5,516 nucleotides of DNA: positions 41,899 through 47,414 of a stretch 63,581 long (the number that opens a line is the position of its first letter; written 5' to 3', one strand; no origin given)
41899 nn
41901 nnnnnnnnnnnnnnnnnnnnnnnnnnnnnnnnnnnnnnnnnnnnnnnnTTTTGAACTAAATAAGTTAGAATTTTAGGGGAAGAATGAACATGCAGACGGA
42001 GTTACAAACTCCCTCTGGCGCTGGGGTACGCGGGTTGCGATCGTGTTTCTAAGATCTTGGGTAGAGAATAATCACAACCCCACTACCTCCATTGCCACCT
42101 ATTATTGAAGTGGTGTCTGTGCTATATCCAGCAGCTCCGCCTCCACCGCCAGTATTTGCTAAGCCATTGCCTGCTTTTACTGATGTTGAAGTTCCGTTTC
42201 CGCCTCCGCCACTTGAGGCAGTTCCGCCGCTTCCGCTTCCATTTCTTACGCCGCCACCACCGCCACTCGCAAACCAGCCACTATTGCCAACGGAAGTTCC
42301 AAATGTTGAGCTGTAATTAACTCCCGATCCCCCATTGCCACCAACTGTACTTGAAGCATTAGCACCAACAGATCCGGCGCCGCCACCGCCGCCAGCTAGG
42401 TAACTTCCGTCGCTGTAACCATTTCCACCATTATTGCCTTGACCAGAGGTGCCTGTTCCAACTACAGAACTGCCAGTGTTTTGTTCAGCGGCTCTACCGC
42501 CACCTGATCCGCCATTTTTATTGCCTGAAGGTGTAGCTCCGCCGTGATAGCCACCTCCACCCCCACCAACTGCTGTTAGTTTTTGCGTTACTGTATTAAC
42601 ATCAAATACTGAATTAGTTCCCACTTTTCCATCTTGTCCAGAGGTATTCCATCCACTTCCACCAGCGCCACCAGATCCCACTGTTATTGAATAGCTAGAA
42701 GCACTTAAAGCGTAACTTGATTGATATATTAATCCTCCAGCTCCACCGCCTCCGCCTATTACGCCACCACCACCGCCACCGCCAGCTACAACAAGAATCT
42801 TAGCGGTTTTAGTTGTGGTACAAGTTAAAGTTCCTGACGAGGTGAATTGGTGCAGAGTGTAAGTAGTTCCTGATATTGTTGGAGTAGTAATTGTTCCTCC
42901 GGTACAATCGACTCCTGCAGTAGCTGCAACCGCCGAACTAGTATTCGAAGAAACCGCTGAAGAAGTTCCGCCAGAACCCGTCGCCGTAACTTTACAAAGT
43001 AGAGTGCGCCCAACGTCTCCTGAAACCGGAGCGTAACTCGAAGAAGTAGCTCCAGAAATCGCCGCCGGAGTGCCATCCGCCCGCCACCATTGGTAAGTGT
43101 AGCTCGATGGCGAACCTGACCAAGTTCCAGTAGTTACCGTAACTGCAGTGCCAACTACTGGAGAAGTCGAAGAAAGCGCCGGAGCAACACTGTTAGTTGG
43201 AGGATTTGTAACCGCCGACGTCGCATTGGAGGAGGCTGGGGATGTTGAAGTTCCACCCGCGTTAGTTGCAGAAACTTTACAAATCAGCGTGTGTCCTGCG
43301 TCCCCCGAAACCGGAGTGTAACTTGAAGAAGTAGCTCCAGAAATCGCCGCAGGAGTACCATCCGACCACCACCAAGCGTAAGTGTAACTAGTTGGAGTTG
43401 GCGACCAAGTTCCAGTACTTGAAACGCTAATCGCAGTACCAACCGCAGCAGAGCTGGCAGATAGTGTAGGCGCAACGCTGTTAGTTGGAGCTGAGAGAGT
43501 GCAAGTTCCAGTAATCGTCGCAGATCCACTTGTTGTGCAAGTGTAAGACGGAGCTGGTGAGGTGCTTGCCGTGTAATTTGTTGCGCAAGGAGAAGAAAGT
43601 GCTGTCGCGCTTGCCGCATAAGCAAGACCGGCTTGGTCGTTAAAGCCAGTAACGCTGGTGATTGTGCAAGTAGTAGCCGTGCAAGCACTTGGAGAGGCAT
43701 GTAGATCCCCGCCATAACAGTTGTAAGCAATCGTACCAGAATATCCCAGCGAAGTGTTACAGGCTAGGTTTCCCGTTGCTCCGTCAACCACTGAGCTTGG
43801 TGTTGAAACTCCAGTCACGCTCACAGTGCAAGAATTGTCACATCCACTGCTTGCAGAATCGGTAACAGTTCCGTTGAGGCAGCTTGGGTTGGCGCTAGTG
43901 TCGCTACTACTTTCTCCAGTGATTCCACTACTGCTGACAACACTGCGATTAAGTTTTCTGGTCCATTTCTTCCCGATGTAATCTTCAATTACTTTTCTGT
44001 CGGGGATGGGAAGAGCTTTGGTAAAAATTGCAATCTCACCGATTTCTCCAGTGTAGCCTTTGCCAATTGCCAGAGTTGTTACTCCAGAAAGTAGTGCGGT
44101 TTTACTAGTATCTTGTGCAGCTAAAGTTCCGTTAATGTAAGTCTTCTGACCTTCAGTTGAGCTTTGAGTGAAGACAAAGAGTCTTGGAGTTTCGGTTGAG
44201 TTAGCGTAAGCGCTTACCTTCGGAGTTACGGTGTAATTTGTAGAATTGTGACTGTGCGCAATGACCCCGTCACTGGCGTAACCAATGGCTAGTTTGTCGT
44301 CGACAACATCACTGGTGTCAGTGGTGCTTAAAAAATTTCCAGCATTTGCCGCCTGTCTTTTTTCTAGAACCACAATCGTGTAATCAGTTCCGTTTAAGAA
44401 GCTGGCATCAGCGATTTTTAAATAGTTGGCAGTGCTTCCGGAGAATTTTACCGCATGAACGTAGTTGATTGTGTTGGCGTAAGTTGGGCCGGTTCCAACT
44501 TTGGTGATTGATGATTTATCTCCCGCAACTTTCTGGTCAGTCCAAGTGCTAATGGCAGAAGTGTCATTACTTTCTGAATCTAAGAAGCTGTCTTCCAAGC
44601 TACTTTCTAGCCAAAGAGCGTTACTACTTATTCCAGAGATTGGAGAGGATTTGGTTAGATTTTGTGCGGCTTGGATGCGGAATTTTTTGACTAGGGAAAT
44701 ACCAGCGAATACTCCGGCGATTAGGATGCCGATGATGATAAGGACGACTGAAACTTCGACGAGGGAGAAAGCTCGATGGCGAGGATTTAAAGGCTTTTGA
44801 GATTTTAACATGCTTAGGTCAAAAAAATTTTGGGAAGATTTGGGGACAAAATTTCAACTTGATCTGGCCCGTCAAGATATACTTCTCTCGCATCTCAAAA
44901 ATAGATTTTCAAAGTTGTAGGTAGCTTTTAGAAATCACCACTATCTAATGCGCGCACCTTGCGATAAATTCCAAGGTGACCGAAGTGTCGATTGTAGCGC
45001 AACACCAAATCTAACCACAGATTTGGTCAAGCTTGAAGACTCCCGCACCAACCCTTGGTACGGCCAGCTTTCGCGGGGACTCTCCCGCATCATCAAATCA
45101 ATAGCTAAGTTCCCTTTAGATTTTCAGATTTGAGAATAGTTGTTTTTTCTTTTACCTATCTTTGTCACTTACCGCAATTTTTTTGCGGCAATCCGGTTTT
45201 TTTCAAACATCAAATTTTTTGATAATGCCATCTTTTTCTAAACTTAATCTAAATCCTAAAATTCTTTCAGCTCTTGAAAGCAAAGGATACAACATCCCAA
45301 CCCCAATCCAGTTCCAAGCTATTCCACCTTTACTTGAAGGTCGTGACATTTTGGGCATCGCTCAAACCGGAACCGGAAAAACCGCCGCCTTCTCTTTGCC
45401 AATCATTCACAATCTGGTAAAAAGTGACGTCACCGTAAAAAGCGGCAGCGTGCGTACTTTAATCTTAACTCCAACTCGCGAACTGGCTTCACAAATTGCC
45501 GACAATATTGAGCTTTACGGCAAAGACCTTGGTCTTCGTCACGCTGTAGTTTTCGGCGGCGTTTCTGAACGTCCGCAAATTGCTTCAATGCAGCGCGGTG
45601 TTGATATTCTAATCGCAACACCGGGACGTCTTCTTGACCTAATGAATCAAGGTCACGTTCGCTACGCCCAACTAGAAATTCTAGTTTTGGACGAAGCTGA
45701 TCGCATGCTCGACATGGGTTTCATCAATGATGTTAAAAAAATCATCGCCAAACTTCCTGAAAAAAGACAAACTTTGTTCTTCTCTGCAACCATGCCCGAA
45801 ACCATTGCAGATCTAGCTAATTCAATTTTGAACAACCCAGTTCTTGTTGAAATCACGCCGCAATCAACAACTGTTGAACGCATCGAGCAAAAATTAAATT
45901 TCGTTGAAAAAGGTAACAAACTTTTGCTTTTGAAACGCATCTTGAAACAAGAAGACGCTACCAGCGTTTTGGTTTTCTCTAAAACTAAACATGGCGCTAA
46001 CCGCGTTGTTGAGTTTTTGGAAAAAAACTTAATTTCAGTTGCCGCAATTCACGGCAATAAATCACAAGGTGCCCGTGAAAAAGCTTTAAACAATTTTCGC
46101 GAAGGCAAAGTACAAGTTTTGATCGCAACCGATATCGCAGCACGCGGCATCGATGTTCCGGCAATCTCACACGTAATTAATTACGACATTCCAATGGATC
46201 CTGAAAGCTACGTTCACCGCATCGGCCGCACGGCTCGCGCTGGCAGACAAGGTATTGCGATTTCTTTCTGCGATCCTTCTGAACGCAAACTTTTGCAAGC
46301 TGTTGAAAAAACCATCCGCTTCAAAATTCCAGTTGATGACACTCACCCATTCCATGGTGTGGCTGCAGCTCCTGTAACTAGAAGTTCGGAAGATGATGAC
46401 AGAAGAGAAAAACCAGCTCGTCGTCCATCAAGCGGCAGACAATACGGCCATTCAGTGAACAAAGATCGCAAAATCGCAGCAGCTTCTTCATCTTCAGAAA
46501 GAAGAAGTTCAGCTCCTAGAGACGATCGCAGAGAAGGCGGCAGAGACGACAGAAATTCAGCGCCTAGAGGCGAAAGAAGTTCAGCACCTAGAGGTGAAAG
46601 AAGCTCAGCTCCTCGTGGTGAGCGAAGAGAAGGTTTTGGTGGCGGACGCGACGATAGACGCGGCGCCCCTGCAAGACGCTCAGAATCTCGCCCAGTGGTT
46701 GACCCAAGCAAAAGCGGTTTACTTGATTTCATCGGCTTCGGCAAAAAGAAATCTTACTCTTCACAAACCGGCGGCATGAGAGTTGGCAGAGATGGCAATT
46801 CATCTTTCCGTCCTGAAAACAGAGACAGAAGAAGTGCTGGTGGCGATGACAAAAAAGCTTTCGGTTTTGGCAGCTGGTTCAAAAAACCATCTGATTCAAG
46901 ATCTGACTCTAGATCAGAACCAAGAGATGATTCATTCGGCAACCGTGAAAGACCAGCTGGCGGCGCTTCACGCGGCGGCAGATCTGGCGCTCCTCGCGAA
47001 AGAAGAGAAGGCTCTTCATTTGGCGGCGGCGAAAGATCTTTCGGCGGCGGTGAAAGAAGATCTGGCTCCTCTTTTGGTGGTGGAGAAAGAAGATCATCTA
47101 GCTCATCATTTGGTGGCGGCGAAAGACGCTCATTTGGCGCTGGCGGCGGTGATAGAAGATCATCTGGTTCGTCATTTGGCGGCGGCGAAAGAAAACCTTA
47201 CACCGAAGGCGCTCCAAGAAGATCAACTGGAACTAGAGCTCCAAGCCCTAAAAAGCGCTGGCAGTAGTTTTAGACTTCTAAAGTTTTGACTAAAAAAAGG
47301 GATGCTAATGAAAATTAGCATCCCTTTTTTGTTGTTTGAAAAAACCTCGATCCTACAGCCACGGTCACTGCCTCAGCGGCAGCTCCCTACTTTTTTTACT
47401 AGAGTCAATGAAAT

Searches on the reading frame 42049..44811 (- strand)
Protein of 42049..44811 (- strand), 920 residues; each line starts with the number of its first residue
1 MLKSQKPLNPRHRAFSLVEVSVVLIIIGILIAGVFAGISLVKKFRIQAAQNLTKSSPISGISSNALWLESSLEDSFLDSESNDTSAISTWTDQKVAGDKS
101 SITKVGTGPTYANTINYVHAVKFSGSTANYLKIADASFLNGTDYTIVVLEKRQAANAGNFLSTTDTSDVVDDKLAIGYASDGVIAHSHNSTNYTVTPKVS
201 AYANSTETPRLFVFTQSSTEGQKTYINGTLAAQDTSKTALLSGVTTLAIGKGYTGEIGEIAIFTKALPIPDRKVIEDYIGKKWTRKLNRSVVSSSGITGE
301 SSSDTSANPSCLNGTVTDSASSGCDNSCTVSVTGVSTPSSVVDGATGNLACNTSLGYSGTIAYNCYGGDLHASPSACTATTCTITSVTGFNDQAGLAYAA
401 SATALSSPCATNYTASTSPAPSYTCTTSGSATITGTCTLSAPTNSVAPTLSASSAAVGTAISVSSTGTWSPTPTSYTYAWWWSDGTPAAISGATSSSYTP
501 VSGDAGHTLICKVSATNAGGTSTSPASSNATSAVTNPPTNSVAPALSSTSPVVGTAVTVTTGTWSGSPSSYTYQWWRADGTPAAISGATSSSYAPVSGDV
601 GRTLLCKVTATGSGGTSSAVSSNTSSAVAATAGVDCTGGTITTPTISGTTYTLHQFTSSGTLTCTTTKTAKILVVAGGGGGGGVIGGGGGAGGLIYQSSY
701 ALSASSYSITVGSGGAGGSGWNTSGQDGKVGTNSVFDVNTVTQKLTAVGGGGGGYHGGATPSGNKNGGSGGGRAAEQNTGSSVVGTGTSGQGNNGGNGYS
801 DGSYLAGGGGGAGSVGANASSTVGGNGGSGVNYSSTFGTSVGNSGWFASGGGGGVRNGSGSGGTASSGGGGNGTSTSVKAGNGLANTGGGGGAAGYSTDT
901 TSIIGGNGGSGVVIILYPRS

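Call 6: search_protein_families(library=pfam, proteins=[window:42049-44811:-], max_evalue=0.01)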
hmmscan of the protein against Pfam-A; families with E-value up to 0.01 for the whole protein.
window:42049-44811:- (920 aa): 4 families
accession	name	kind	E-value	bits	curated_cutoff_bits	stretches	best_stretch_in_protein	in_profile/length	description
PF21722.4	Gly_rich_2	-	1.3e-17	65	24.3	1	658-917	2-225/226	Glycine-rich domain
PF16709.11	SCAB-Ig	-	5e-08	33.3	27.6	1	569-614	26-74/98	Ig domain of plant-specific actin-binding protein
PF07963.17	N_methyl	-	7.8e-06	25.7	21.2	1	11-35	3-27/27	Prokaryotic N-terminal methylation motif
PF23197.1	IG_AIR9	-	0.0049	17.1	27.5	0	550-607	10-69/87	AIR9 A9 domain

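Call 11: search_protein_families(library=phrogs, proteins=[window:42052-44811:-], max_evalue=0.01)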
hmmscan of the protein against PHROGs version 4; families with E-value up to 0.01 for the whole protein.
window:42052-44811:- (920 aa): 2 families
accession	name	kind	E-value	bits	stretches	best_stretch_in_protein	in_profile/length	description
phrog_2295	-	unknown function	8.1e-37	128.3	1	110-918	63-847/1183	-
phrog_26223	-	unknown function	9.2e-12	45.1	2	438-532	438-527/775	-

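Call 92: list_cluster_members(proteins=[window:9381-13172:+, window:42052-44811:-])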
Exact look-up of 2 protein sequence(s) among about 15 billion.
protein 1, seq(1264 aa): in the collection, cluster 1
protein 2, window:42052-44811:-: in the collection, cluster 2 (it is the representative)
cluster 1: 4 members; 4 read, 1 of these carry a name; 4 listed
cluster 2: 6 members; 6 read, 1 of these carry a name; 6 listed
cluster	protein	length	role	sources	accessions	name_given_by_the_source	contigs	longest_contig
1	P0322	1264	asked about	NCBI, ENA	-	-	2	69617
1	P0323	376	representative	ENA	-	-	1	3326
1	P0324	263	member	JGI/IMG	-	prepilin-type N-terminal cleavage/methylation domain-containing protein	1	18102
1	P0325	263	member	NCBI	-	-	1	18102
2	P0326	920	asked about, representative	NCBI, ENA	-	-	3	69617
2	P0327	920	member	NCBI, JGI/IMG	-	prepilin-type N-terminal cleavage/methylation domain-containing protein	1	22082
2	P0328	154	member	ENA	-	-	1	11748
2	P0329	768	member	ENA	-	-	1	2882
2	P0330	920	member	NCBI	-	-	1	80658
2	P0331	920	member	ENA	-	-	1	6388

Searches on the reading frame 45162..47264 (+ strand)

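Call 6: search_protein_families(library=pfam, proteins=[window:45162-47264:+], max_evalue=0.01)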
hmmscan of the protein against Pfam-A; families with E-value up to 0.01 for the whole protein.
window:45162-47264:+ (701 aa): 4 families
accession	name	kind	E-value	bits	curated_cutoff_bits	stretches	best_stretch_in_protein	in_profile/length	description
PF00270.35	DEAD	-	9.9e-53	178.7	26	1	47-217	1-166/167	DEAD/DEAH box helicase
PF00271.37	Helicase_C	-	4.5e-34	117.4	23.5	1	253-361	2-110/110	Helicase conserved C-terminal domain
PF04851.21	ResIII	-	5.1e-07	30.2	22.5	1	64-212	27-163/164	Type III restriction enzyme, res subunit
PF06862.17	Utp25_C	-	0.0058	16.7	32.8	1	256-351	36-134/190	Utp25, C-terminal domain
